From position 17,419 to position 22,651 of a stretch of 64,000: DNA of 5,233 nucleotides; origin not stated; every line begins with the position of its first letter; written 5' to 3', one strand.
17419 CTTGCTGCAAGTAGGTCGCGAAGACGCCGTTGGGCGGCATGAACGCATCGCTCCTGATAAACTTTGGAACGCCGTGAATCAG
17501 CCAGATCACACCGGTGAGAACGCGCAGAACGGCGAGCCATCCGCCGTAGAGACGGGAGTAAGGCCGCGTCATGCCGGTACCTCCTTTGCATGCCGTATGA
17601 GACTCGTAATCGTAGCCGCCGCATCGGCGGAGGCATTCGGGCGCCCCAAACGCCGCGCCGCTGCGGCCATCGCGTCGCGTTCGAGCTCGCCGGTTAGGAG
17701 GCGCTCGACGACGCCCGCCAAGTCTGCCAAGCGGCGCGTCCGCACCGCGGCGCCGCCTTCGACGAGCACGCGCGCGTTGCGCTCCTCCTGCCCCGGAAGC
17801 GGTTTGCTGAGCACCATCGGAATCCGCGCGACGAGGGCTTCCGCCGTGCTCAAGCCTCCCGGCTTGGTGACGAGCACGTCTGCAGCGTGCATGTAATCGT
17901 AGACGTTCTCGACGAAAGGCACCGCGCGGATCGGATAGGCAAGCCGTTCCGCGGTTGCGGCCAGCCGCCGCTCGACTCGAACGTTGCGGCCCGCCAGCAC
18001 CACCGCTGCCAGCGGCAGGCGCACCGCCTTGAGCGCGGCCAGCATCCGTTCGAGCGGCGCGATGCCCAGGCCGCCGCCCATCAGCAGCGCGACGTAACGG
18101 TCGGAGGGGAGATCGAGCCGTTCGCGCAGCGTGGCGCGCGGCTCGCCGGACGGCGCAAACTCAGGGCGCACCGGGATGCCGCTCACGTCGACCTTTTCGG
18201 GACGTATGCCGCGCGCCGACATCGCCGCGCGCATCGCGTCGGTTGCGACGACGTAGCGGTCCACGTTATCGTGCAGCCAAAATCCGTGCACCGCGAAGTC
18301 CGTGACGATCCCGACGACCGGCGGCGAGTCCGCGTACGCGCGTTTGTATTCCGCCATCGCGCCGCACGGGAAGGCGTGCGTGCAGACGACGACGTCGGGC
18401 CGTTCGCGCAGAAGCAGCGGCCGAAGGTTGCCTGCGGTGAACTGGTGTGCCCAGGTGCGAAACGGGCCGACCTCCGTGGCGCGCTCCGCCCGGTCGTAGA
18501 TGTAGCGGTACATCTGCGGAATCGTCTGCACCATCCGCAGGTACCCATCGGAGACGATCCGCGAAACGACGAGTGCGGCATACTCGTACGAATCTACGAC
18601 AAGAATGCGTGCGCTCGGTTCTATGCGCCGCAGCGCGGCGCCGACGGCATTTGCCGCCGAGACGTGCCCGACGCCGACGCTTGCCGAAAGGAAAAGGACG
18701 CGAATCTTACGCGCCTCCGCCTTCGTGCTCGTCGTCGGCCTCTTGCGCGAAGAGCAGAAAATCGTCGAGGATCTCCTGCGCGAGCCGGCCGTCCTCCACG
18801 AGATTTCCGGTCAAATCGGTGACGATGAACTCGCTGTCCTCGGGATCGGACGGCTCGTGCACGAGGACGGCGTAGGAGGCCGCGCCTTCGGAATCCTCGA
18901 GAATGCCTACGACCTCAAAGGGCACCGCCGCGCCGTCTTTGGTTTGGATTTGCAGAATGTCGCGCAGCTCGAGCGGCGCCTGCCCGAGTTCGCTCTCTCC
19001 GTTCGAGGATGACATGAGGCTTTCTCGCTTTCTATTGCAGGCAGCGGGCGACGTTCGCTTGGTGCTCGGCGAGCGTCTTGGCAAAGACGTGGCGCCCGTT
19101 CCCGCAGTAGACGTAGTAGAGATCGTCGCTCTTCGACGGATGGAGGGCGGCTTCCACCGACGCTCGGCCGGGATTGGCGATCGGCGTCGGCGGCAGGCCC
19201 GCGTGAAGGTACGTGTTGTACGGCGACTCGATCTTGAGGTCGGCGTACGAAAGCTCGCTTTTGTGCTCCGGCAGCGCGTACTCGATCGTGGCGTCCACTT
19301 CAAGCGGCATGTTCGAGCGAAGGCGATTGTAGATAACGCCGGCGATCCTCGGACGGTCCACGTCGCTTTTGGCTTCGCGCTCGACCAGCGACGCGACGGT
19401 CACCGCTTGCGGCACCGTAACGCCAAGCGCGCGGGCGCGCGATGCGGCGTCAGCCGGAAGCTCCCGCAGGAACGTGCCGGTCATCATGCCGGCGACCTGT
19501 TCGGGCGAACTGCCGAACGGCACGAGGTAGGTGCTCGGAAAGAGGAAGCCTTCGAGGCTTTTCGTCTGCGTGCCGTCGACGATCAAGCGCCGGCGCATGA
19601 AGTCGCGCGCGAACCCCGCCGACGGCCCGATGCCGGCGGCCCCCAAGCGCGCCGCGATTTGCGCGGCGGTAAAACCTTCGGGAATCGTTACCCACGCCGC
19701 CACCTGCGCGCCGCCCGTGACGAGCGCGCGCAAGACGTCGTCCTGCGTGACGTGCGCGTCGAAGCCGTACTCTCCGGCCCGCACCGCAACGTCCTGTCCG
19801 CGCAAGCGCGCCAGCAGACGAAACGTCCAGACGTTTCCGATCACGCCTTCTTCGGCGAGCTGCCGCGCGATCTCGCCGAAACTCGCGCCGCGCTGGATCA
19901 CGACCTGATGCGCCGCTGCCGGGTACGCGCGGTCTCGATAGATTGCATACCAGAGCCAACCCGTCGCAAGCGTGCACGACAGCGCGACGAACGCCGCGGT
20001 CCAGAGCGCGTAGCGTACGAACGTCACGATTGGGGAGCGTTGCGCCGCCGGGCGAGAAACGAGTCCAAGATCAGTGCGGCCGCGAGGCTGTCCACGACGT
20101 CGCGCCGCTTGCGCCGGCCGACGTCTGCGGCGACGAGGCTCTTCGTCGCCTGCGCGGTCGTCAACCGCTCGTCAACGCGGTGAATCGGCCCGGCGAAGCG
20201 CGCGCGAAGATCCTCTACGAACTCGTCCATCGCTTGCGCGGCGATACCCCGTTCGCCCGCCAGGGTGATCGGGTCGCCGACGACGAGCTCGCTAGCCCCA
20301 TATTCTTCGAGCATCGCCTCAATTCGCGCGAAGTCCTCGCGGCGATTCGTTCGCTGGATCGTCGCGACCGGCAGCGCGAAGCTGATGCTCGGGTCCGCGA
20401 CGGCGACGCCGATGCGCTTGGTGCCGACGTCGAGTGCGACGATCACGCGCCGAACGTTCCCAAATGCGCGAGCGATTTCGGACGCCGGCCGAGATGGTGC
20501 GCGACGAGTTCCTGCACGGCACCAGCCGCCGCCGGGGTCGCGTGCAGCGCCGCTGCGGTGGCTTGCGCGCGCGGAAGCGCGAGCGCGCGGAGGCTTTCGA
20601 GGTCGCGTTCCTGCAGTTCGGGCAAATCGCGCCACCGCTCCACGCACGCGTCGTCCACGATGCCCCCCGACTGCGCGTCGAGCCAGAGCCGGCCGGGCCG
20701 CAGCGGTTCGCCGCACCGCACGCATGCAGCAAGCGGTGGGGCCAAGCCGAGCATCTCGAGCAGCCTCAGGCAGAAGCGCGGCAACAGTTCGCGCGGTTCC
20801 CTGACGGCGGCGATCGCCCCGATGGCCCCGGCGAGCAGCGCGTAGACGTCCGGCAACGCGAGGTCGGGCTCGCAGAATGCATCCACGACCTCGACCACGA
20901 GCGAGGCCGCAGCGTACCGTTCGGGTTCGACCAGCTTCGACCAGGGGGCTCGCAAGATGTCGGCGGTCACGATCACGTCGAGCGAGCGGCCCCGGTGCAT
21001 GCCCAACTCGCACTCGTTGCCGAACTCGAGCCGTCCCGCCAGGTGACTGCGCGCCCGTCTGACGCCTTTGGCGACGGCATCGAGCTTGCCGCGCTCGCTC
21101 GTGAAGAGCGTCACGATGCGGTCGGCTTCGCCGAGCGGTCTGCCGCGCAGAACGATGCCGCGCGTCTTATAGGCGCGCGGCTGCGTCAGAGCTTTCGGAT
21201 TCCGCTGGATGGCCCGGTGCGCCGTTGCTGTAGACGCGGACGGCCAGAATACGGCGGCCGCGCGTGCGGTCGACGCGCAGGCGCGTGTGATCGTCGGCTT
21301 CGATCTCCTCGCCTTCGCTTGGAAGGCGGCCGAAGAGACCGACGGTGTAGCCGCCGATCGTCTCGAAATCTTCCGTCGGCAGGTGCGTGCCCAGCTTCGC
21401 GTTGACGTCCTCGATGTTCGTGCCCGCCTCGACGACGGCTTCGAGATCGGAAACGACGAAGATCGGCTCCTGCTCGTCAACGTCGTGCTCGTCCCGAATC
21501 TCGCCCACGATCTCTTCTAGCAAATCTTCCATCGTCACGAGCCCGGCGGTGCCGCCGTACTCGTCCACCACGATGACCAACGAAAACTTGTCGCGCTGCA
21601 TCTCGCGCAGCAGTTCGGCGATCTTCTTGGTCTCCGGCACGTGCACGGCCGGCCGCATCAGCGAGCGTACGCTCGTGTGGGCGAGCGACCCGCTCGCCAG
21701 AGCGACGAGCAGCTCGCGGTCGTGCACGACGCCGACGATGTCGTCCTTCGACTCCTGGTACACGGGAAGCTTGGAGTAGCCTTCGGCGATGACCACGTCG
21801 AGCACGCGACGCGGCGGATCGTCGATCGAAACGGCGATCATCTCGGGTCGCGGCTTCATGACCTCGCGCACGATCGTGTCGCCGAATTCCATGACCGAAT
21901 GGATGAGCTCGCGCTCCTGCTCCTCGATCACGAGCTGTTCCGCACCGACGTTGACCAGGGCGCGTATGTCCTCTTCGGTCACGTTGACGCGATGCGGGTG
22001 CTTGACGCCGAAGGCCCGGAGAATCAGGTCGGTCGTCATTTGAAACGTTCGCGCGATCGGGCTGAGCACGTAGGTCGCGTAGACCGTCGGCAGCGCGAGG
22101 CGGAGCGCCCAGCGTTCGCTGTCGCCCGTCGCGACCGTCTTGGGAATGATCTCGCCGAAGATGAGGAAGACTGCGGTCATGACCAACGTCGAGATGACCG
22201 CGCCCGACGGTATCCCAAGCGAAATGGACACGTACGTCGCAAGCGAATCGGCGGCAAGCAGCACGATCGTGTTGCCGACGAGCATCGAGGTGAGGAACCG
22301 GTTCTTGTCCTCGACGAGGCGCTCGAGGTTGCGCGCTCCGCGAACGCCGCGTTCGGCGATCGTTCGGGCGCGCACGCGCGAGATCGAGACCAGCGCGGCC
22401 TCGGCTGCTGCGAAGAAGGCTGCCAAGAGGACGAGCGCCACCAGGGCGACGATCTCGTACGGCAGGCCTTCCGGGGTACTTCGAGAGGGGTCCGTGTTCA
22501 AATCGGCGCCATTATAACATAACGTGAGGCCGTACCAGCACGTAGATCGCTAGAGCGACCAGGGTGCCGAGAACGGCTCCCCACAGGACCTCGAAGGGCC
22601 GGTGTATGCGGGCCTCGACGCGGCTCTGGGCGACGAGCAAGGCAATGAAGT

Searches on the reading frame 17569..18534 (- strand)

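Call 45: search_protein_families(library=pfam, proteins=[window:17569-18534:-], max_evalue=0.001)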
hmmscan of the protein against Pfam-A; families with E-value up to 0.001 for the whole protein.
window:17569-18534:- (321 aa): 5 families
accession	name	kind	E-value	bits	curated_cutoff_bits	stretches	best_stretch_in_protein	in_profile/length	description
PF06925.17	MGDG_synth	-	3.9e-23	82.8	25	1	7-122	51-169/169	Monogalactosyldiacylglycerol (MGDG) synthase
PF00534.26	Glycos_transf_1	-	9.1e-07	29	26.4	1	136-295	5-171/172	Glycosyl transferases group 1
PF13439.12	Glyco_transf_4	-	2.1e-05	25.1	28.5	1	33-117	60-161/170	Glycosyltransferase Family 4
PF04101.22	Glyco_tran_28_C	-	2.4e-05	24.9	22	1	195-293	49-154/166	Glycosyltransferase family 28 C-terminal domain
PF13692.12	Glyco_trans_1_4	-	0.00011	22.9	27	1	164-280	20-140/142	Glycosyl transferases group 1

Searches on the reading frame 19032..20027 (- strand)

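Call 45: search_protein_families(library=pfam, proteins=[window:19032-20027:-], max_evalue=0.001)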
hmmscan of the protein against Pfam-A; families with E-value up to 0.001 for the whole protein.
window:19032-20027:- (331 aa): 1 family
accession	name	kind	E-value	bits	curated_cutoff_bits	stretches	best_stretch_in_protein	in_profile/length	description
PF02618.21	YceG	-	3.6e-86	289.5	32.4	1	42-328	1-275/275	YceG-like family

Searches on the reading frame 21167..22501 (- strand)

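Call 71: search_protein_families(library=pfam, proteins=[window:21167-22501:-], max_evalue=0.001)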
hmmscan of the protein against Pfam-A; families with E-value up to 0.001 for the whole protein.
window:21167-22501:- (444 aa): 3 families
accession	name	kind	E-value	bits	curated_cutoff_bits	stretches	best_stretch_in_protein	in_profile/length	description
PF01595.25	CNNM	-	1.6e-46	158.7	28.4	1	20-196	3-181/181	Cyclin M transmembrane N-terminal domain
PF00571.33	CBS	-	6.1e-18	65.3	24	2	278-332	1-56/57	CBS domain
PF03471.22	CorC_HlyC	-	7.1e-17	61.6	27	1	352-424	5-78/81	Transporter associated domain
